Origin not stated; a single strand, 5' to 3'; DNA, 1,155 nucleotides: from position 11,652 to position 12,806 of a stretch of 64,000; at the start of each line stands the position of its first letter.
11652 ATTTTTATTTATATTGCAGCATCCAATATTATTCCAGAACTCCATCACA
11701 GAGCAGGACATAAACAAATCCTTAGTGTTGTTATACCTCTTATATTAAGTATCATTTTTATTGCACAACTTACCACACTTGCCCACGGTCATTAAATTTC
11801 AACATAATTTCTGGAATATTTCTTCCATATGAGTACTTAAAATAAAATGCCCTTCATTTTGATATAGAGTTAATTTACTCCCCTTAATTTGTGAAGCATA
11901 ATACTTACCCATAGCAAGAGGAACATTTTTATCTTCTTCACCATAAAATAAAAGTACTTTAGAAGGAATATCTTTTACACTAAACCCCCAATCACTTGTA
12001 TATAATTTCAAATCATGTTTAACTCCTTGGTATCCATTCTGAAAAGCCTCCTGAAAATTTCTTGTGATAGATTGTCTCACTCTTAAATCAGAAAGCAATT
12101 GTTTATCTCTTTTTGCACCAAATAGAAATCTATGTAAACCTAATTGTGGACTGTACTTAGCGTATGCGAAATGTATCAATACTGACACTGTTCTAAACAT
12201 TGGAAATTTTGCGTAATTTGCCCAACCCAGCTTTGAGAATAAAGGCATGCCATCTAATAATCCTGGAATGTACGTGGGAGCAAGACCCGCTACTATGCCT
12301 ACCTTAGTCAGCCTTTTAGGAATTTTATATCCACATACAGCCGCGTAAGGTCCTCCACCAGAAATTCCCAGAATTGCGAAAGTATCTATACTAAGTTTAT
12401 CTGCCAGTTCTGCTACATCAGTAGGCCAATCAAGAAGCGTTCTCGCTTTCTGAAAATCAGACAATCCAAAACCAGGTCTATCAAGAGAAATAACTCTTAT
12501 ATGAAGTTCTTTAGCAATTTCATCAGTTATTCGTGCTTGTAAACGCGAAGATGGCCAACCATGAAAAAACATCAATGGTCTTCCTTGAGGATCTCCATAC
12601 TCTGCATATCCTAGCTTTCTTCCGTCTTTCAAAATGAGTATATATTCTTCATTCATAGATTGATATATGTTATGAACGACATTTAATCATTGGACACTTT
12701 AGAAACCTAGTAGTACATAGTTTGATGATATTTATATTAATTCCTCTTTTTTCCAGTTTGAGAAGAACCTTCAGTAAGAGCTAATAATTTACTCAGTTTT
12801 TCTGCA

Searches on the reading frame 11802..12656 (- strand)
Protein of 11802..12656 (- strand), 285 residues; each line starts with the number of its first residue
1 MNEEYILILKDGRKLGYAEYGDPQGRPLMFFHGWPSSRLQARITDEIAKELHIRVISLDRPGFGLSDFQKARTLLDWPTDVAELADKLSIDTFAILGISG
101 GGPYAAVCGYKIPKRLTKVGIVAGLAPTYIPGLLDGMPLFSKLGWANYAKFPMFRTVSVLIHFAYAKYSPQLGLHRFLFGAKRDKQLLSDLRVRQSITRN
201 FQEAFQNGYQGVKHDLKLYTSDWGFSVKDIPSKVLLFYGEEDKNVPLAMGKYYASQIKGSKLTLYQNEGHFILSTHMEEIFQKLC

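Call 20: search_protein_families(library=pfam, proteins=[window:11802-12656:-], max_evalue=0.001)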
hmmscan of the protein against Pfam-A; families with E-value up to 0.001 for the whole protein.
window:11802-12656:- (285 aa): 3 families
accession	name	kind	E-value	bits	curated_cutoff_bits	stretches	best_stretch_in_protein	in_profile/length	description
PF00561.26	Abhydrolase_1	-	1.3e-18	68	25.8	1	27-275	2-243/245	alpha/beta hydrolase fold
PF12697.13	Abhydrolase_6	-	1.4e-10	42.6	26.3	1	30-281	3-215/217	Alpha/beta hydrolase family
PF12146.15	Hydrolase_4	-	0.00075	19.3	27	0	41-273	21-235/239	Serine aminopeptidase, S33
